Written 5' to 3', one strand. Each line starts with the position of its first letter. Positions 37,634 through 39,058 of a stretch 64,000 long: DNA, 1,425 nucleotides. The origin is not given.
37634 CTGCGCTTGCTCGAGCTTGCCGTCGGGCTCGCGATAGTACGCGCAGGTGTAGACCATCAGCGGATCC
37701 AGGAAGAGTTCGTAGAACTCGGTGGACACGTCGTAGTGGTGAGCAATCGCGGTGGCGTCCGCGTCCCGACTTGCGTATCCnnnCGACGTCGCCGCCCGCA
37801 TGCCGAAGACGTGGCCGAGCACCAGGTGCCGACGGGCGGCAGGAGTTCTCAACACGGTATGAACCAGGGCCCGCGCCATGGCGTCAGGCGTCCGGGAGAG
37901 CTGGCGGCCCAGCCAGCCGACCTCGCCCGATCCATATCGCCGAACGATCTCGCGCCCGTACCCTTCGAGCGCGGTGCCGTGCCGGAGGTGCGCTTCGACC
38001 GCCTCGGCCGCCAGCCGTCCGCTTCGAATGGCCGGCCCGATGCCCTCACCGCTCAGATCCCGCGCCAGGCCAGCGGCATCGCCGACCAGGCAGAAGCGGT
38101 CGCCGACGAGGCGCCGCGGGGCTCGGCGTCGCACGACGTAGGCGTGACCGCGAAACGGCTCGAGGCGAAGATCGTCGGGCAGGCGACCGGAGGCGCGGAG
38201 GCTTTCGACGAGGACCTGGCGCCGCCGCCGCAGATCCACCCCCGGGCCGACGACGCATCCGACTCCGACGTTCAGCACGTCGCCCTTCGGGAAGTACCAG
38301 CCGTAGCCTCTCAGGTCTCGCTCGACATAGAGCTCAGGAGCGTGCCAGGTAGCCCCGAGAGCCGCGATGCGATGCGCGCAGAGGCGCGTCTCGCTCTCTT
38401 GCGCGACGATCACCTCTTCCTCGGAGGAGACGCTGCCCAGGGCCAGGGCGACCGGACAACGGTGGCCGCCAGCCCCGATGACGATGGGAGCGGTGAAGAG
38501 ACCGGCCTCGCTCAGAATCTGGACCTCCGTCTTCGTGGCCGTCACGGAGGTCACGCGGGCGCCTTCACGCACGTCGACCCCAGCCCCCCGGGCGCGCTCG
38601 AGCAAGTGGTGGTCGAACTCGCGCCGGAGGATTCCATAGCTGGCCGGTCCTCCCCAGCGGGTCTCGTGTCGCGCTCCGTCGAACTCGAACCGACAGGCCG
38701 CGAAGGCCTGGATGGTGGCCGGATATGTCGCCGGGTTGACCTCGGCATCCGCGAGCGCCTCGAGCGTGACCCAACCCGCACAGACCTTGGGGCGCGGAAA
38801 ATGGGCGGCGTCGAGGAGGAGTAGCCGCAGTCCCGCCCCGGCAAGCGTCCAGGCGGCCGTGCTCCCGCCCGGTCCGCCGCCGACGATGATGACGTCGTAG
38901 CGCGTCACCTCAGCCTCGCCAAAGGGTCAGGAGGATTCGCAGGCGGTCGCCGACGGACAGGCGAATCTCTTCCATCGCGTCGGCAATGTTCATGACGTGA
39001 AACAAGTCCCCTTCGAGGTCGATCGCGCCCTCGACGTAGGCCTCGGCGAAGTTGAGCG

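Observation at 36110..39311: CFA-synthase-like gene interrupted by a geranylgeranyl-reductase-family flavoprotein gene, next to a desaturase: candidate non-canonical methyl-branched lipid pathway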

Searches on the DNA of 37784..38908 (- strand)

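Call 57: search_rna_families(sources=[L001, L004, L008, L009, L010, L011, L013, L014, L015, L016, L017, L018, L019, L020, L021, L022], threshold=gathering)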
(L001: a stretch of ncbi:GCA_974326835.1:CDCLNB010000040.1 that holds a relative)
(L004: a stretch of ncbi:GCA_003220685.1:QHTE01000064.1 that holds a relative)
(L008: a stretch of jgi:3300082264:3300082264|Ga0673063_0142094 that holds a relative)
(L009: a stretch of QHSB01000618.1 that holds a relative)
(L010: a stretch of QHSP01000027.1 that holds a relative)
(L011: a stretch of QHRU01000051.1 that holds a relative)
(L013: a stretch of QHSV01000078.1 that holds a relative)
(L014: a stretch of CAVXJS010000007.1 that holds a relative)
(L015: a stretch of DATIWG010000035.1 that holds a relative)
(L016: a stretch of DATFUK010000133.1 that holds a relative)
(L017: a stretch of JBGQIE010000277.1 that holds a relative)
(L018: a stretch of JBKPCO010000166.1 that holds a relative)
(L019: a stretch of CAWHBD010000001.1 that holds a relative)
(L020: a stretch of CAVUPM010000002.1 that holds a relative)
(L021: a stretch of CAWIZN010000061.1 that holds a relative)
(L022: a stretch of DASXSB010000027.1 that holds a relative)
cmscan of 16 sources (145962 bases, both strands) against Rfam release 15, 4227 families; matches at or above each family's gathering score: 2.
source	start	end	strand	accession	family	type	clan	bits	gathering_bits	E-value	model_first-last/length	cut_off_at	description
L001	5304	5482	+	RF00174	Cobalamin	Cis-reg; riboswitch;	CL00101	93.3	31.5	1.5e-21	1-189/189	no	Cobalamin riboswitch aptamer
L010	4535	4692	+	RF00174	Cobalamin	Cis-reg; riboswitch;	CL00101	32.1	31.5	0.0005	45-169/189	no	Cobalamin riboswitch aptamer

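Call 58: search_rna_families(sources=[L023, L024, L025, L026, L027, L028, L029, L030, L031, L032, L033, L034, L035, L036], threshold=gathering)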
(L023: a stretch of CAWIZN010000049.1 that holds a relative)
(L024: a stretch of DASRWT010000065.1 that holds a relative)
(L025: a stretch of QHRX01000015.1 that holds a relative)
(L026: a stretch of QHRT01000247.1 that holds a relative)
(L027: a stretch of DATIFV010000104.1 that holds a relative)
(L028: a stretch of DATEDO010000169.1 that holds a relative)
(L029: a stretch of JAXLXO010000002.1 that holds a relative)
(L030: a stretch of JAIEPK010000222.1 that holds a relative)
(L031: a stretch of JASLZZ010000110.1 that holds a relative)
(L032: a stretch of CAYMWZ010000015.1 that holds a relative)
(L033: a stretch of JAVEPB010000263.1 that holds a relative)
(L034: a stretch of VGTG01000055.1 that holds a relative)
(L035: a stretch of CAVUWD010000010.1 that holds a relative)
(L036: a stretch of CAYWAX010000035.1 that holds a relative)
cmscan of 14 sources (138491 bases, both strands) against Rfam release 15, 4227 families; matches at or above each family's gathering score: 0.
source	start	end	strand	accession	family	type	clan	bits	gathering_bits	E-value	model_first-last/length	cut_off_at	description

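Call 59: search_rna_families(sources=[L037, L038, L039, L040, L041, L042, L043, L044, L045, L046, L047, L048, L049, L050, L051, L052], threshold=gathering)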
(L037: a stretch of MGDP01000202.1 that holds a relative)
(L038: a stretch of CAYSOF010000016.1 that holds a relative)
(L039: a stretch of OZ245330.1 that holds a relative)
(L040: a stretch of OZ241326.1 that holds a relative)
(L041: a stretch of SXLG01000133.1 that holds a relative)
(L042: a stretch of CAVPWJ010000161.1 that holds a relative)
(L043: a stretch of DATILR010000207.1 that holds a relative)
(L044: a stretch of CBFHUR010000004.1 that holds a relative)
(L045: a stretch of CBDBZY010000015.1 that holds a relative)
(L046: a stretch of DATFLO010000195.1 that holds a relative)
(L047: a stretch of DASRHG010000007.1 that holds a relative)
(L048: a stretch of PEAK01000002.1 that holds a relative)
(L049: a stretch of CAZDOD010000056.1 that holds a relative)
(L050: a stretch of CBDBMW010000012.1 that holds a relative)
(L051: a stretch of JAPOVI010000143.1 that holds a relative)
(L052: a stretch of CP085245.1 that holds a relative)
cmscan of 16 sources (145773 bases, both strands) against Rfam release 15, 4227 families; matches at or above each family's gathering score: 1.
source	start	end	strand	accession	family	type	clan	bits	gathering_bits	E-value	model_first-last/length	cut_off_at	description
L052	1097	1169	+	RF00005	tRNA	Gene; tRNA;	CL00001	69.1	29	1.2e-12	1-71/71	no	tRNA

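Call 61: search_rna_families(sources=[L053, L054, L055, L056, L057, L058, L059, L060, L061, L062, L063, L064, L065, L066, L067, L068], threshold=gathering)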
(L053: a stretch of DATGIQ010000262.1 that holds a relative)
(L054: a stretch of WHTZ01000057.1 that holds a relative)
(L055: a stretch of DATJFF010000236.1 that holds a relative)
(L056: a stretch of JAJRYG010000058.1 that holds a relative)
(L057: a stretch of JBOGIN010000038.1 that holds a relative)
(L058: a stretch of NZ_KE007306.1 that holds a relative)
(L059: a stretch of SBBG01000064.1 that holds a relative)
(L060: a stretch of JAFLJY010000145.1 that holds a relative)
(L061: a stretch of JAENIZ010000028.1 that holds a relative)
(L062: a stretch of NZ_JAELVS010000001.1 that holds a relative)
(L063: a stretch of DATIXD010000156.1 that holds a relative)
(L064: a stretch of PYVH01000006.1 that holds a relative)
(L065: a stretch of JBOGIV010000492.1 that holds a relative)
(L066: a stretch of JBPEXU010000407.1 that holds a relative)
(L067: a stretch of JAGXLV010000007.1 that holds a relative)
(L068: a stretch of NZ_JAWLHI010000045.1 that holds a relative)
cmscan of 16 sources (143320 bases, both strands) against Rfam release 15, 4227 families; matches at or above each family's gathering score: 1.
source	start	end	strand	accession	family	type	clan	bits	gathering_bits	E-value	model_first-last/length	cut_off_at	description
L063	7850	7922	+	RF00005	tRNA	Gene; tRNA;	CL00001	72.4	29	1.5e-13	1-71/71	no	tRNA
